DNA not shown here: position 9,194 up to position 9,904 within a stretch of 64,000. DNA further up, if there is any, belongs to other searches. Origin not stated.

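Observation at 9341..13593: Four-gene defence operon: m5C MTase + beta-class N4/N6 MTase + large HNH-domain protein + AAA_21/ABC ATPase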

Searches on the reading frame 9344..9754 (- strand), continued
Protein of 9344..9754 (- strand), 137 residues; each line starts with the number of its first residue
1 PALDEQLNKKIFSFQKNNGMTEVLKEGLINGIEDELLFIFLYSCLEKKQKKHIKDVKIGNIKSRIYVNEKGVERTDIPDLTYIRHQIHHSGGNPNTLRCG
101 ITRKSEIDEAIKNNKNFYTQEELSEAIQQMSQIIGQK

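Call 62: search_protein_families(library=padloc, proteins=[P0228, P0235, P0237, P0239, P0243, P0245, P0254, P0208], max_evalue=1e-10)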
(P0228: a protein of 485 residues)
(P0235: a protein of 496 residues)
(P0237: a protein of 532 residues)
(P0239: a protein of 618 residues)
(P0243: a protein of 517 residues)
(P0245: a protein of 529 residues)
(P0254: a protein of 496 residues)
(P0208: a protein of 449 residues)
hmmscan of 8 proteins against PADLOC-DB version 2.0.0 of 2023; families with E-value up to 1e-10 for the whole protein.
P0228 (485 aa): 36 families (the best 25 are shown)
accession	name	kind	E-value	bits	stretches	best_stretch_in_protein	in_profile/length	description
PDLC02358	Old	-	3.8e-23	80.1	1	1-76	2-71/578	Old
PDLC02979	AriA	-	9e-21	73.1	1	1-347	1-373/373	-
PDLC04135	mad3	-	4.2e-20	70.6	1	2-368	1-348/374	mads_3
PDLC02335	AbiLi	-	5e-20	69.8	1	3-378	50-262/326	AbiLi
PDLC02915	ATPase-Toprim_I-B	-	9.8e-19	65.6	0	275-372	229-328/623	-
PDLC02980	AriA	-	3.6e-18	64.6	1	31-348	3-304/304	-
PDLC04175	HEC-01A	-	1.3e-17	61.9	0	294-388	267-352/363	-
PDLC04176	HEC-01A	-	3.1e-17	61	0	1-56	1-52/371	-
PDLC02981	AriAB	-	1.3e-15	55.2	0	1-81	1-77/694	-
PDLC04177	HEC-01A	-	4.4e-15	53.6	0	246-380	250-375/393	-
PDLC04182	HEC-01A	-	5.7e-15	53.2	0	272-371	283-376/406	-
PDLC02914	ATPase-Toprim_I-B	-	2.7e-14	51.2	1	1-373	1-274/443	-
PDLC00293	PtuA1|PtuA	-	3.2e-14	50.8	0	1-50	1-48/527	AAA ATPase domain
PDLC00081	GajA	-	4.1e-14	50.2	1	1-107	1-107/574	AAA ATPase domain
PDLC00271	PtuA1|PtuA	-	4.8e-14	50.7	0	1-59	1-56/421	AAA ATPase domain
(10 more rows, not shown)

P0235 (496 aa): 29 families (the best 25 are shown)
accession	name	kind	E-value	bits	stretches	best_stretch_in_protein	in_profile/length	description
PDLC02358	Old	-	3.7e-29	100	1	231-385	193-351/578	Old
PDLC02979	AriA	-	4.6e-22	77.3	1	1-363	1-373/373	-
PDLC04135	mad3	-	7.4e-21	73.1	1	2-391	1-354/374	mads_3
PDLC02915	ATPase-Toprim_I-B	-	1.9e-18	64.6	1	286-398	223-336/623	-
PDLC03878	NsnB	-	1.2e-16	59.5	1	3-381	2-299/345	-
PDLC00075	GajA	-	9.7e-16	55.4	0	285-368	242-315/536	AAA ATPase domain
PDLC00067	GajA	-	1.3e-15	54.9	0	262-387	256-369/604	AAA ATPase domain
PDLC00271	PtuA1|PtuA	-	4.3e-15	54.2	0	1-49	1-45/421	AAA ATPase domain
PDLC02980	AriA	-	5e-15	54.2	1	31-364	3-304/304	-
PDLC02335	AbiLi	-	7.1e-15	52.9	1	3-430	50-296/326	AbiLi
PDLC04175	HEC-01A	-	2.7e-14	51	0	288-390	245-338/363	-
PDLC00295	PtuA1|PtuA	-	3e-14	51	0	242-469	215-443/451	AAA ATPase domain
PDLC04178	HEC-01A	-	3.2e-14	50.8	0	249-394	220-363/399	-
PDLC04182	HEC-01A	-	6.8e-14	49.7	0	271-384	266-372/406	-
PDLC02981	AriAB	-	1e-13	48.9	0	306-367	320-381/694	-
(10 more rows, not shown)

P0237 (532 aa): 31 families (the best 25 are shown)
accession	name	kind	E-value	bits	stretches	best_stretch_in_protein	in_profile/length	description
PDLC02979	AriA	-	4.1e-68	228.9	1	1-380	1-373/373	-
PDLC02358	Old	-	2e-25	87.7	2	222-411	158-353/578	Old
PDLC00066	GajA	-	9.9e-21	71.9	1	1-82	1-85/567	AAA ATPase domain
PDLC00070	GajA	-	1.8e-20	71.1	1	1-87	1-93/596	AAA ATPase domain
PDLC02336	AbiLi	-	3e-20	71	1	3-409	2-320/340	AbiLi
PDLC02980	AriA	-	1.4e-19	69.2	1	24-380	1-303/304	-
PDLC00069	GajA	-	1.7e-19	67.7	1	1-383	1-384/687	AAA ATPase domain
PDLC04168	GajA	-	3e-19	67.1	0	1-80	1-80/570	-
PDLC00086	GajA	-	4.2e-19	66.8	1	1-45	1-45/600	AAA ATPase domain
PDLC00096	GajA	-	2.2e-18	64.4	0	1-89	1-95/630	AAA ATPase domain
PDLC03878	NsnB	-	4.1e-18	64.2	1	3-414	2-313/345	-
PDLC04611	PDC-M38A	-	1.3e-17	62.5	1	3-414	2-363/383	-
PDLC00067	GajA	-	7.2e-17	59.1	1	2-85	4-87/604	AAA ATPase domain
PDLC00094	GajA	-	7.3e-17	59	0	1-77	1-82/569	AAA ATPase domain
PDLC02915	ATPase-Toprim_I-B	-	1e-16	58.9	1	1-76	1-73/623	-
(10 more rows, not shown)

P0239 (618 aa): 38 families (the best 25 are shown)
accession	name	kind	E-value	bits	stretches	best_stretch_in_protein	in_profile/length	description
PDLC02358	Old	-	1.1e-25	88.5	2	362-523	207-374/578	Old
PDLC02979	AriA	-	8.5e-25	86.3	1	1-480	1-373/373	-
PDLC02980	AriA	-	2.3e-21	75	1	233-479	45-302/304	-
PDLC00067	GajA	-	1.1e-18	65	1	415-505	288-371/604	AAA ATPase domain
PDLC00070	GajA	-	1.1e-17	61.9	1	341-506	196-363/596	AAA ATPase domain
PDLC00085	GajA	-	5.8e-17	59.7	0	1-87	1-77/580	AAA ATPase domain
PDLC00289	PtuA1|PtuA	-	6.6e-17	59.7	1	354-499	173-310/404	AAA ATPase domain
PDLC00062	GajA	-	1.1e-16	58.4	0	415-511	288-376/639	AAA ATPase domain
PDLC03878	NsnB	-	1.8e-16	58.9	1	3-485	2-286/345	-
PDLC02915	ATPase-Toprim_I-B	-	3.7e-16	57.1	1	404-480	224-299/623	-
PDLC02335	AbiLi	-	8.9e-16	55.8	1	3-483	50-243/326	AbiLi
PDLC00295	PtuA1|PtuA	-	1.2e-15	55.5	0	1-74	1-80/451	AAA ATPase domain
PDLC00094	GajA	-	1.3e-15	54.9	0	416-506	284-368/569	AAA ATPase domain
PDLC00075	GajA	-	3.4e-15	53.6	0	401-480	241-310/536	AAA ATPase domain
PDLC04176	HEC-01A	-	3.6e-15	54.2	0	405-509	252-350/371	-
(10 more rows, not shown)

P0243 (517 aa): 22 families
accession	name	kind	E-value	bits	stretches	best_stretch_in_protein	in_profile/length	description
PDLC02358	Old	-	5.3e-28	96.1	2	252-400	199-352/578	Old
PDLC02979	AriA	-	1.2e-26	92.4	1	16-377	2-373/373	-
PDLC02980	AriA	-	1e-19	69.6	1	46-378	4-304/304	-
PDLC04178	HEC-01A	-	8.7e-17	59.2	0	237-404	200-359/399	-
PDLC02915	ATPase-Toprim_I-B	-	1.1e-16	58.9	1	17-416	3-339/623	-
PDLC04175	HEC-01A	-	1.2e-16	58.7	0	284-405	227-339/363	-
PDLC04182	HEC-01A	-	2e-16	58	1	14-405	1-379/406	-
PDLC04176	HEC-01A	-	2.4e-16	58.1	1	16-405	2-348/371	-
PDLC04168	GajA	-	3.8e-15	53.6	0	14-64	1-47/570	-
PDLC00062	GajA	-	5.5e-14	49.5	0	326-472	297-435/639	AAA ATPase domain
PDLC02335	AbiLi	-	3.6e-13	47.3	1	13-400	46-261/326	AbiLi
PDLC04135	mad3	-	4.3e-13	47.6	1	16-404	1-353/374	mads_3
PDLC04244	PDC-M01A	-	4.1e-12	43.7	1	244-416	270-433/482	-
PDLC03878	NsnB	-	4.4e-12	44.4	1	17-391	2-295/345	-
PDLC00075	GajA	-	7.2e-12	42.6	0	252-390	195-323/536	AAA ATPase domain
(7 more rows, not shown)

P0245 (529 aa): 24 families
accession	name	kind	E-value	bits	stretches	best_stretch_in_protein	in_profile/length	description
PDLC02358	Old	-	1.8e-29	101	2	275-425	196-350/578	Old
PDLC02979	AriA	-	6.1e-27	93.4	1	1-404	1-373/373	-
PDLC00085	GajA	-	8.1e-16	55.9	0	1-80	1-76/580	AAA ATPase domain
PDLC03878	NsnB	-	1.2e-15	56.1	1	3-412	2-289/345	-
PDLC00067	GajA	-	4.2e-15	53.2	0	291-432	245-373/604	AAA ATPase domain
PDLC02980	AriA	-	7.1e-15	53.8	0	308-405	193-304/304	-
PDLC00075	GajA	-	7.2e-15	52.5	0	318-406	235-312/536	AAA ATPase domain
PDLC02915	ATPase-Toprim_I-B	-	9.6e-15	52.4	0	319-433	214-331/623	-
PDLC00271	PtuA1|PtuA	-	2.5e-14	51.7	0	1-50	1-46/421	AAA ATPase domain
PDLC04135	mad3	-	1.2e-13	49.4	1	3-431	2-353/374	mads_3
PDLC02981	AriAB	-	1.4e-13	48.4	0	354-406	326-379/694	-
PDLC04175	HEC-01A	-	1.6e-13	48.5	0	330-433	245-340/363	-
PDLC00295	PtuA1|PtuA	-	2e-13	48.2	0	290-512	221-438/451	AAA ATPase domain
PDLC00062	GajA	-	4.4e-13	46.5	0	338-431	286-370/639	AAA ATPase domain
PDLC04168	GajA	-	5.6e-13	46.4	0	1-73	1-75/570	-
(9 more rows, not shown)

P0254 (496 aa): 50 families (the best 25 are shown)
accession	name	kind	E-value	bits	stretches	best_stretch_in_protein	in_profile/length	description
PDLC02358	Old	-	1.1e-52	177.6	1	3-403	4-383/578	Old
PDLC02979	AriA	-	7.6e-27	93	1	1-348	1-372/373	-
PDLC02915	ATPase-Toprim_I-B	-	6.6e-21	72.7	1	1-353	1-303/623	-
PDLC00091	GajA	-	1.9e-19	68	0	1-94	1-90/627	AAA ATPase domain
PDLC00069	GajA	-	3.7e-19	66.6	0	1-93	1-88/687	AAA ATPase domain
PDLC00096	GajA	-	6.4e-19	66.1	1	1-360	1-348/630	AAA ATPase domain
PDLC00080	GajA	-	1.6e-18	64.8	1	1-366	1-352/622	AAA ATPase domain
PDLC02980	AriA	-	2.4e-18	65.2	1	34-349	1-303/304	-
PDLC00067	GajA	-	7.2e-18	62.4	1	257-370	254-365/604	AAA ATPase domain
PDLC00289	PtuA1|PtuA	-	4.1e-16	57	0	307-368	250-310/404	AAA ATPase domain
PDLC00304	PtuA1|PtuA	-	4.8e-16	57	0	1-108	10-116/444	AAA ATPase domain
PDLC04178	HEC-01A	-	5.6e-16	56.6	0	304-373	286-355/399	-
PDLC00281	PtuA1|PtuA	-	9.1e-16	56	1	34-348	39-332/448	AAA ATPase domain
PDLC00071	GajA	-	9.7e-16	55.7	1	1-376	1-346/588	AAA ATPase domain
PDLC00099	GajA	-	1.8e-15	55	1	1-365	1-358/626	AAA ATPase domain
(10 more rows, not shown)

P0208 (449 aa): 23 families
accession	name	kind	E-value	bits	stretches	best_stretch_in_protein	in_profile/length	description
PDLC02358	Old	-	1.5e-27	94.6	1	112-294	161-333/578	Old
PDLC02979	AriA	-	1.5e-26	92.1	1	58-290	154-373/373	-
PDLC02980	AriA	-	4e-20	71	1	24-290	1-303/304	-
PDLC04178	HEC-01A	-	6.1e-18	63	1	179-288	237-329/399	-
PDLC00073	GajA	-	1.5e-17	61.8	0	112-289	160-332/589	AAA ATPase domain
PDLC00096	GajA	-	1.7e-16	58.1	1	111-290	187-337/630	AAA ATPase domain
PDLC03878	NsnB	-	1.6e-15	55.7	1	1-260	1-264/345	-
PDLC04135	mad3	-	3.6e-15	54.4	0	128-292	197-329/374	mads_3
PDLC02915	ATPase-Toprim_I-B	-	1.2e-14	52.1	0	122-314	159-322/623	-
PDLC00077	GajA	-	3.5e-14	50.3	0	112-286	230-376/616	AAA ATPase domain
PDLC00094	GajA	-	1.2e-13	48.4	0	118-260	181-328/569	AAA ATPase domain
PDLC00091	GajA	-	1.6e-13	48.4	0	128-288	197-340/627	AAA ATPase domain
PDLC00062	GajA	-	7e-13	45.9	0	196-291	262-345/639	AAA ATPase domain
PDLC04184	HEC-01A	-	1.1e-12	45.7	0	221-292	322-393/464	-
PDLC00293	PtuA1|PtuA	-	1.4e-12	45.4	1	120-290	234-386/527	AAA ATPase domain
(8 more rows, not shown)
